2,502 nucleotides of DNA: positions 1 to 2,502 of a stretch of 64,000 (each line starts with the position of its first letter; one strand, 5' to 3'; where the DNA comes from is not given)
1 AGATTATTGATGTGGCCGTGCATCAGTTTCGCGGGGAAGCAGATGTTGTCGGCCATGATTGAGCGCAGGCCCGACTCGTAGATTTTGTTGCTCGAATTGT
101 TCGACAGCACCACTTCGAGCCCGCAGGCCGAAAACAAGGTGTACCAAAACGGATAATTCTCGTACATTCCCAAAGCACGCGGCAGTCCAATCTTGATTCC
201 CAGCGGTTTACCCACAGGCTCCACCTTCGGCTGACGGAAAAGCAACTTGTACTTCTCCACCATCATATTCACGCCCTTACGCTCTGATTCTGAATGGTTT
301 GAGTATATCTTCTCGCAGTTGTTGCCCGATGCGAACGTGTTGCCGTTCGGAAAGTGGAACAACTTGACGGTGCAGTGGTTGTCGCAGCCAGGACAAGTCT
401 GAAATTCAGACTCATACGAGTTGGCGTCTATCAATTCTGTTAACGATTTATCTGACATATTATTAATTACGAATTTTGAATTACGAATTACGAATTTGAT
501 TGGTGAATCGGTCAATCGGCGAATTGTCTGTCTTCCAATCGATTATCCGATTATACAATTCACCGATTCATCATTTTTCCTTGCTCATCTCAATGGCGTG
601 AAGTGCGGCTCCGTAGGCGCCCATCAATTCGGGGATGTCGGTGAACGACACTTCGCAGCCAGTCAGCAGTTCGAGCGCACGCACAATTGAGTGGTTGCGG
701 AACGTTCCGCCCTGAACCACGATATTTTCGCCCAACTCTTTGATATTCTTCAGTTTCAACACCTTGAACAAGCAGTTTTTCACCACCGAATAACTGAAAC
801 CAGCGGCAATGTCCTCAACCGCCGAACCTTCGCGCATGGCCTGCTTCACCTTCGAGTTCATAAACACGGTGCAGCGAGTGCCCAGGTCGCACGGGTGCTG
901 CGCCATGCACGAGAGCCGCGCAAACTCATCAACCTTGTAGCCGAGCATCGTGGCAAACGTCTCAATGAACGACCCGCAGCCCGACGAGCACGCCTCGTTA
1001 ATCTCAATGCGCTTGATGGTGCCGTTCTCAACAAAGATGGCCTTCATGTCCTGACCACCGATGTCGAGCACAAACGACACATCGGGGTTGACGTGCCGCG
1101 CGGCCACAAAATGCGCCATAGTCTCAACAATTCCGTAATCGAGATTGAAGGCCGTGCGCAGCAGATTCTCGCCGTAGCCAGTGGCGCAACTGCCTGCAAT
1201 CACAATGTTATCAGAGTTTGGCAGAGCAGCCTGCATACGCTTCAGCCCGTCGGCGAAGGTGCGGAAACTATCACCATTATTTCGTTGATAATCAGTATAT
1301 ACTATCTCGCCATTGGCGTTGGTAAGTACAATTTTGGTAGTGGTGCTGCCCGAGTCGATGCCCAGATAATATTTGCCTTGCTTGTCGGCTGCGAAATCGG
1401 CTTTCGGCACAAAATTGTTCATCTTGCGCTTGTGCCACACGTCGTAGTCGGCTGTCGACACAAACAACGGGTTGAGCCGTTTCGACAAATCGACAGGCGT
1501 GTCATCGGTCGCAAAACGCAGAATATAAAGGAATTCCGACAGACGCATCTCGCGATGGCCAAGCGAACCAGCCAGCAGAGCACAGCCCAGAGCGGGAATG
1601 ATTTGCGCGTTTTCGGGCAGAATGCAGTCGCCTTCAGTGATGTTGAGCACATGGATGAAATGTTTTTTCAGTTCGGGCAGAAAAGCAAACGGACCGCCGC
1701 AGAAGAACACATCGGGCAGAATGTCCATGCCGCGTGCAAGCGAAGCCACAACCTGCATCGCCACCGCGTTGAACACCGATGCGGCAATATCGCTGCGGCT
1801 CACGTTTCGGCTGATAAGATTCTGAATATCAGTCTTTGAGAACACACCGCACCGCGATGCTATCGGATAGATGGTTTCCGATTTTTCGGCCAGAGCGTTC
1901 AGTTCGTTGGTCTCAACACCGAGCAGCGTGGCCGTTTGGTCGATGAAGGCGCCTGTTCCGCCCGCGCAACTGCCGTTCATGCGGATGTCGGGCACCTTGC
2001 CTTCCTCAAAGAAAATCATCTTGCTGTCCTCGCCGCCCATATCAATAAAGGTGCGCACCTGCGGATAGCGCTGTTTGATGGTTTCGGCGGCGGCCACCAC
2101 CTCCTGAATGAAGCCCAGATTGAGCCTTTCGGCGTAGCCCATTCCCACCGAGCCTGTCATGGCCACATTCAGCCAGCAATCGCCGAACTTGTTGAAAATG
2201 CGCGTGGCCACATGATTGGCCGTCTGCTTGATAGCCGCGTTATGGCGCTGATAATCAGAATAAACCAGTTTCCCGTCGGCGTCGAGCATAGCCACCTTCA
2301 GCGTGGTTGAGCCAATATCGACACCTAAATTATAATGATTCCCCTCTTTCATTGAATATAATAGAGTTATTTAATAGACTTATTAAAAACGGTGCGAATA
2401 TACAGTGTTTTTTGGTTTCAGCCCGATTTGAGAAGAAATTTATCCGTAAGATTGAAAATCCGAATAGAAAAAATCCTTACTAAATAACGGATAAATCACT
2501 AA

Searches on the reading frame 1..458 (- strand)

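Call 29: search_protein_families(library=pfam, proteins=[window:1-458:-], max_evalue=0.01)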
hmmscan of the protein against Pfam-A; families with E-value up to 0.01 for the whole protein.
window:1-458:- (152 aa): 1 family
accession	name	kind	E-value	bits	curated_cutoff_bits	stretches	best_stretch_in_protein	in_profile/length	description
PF09989.15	DUF2229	-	4.5e-27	95.5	29.4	1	89-152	1-64/218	CoA enzyme activase uncharacterised domain (DUF2229)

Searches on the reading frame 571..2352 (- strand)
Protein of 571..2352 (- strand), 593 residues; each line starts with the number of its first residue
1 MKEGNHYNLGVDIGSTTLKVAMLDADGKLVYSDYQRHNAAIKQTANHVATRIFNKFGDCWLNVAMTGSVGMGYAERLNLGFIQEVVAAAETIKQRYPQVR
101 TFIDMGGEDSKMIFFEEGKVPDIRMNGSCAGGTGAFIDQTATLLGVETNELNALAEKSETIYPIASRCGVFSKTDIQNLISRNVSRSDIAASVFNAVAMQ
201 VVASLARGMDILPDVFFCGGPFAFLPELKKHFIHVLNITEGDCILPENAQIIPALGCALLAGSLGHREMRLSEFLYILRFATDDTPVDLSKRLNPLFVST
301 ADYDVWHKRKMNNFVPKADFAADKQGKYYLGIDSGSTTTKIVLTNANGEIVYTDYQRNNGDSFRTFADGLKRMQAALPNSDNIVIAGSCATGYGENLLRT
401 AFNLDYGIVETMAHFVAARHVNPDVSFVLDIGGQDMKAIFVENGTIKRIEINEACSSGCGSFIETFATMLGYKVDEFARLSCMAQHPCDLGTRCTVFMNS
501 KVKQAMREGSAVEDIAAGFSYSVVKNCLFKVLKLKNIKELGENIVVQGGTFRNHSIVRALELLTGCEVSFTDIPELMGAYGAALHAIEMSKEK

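Call 6: search_protein_families(library=pfam, proteins=[window:571-2352:-])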
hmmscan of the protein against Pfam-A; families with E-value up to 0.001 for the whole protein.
window:571-2352:- (593 aa): 5 families
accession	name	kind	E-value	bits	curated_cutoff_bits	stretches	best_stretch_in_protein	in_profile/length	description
PF01869.26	BcrAD_BadFG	-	9.8e-70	235.6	31.5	2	330-586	1-271/271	BadF/BadG/BcrA/BcrD ATPase family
PF00370.27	FGGY_N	-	5.8e-08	33.1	28.8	0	328-359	1-32/245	FGGY family of carbohydrate kinases, N-terminal domain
PF01548.23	DEDD_Tnp_IS110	-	4.6e-05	23.7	29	0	9-71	1-60/155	Transposase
PF14450.12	FtsA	-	0.00012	22.9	31.8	0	102-207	2-100/127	Cell division protein FtsA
PF00480.26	ROK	-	0.00018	21.6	22.9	0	329-381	1-54/294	ROK family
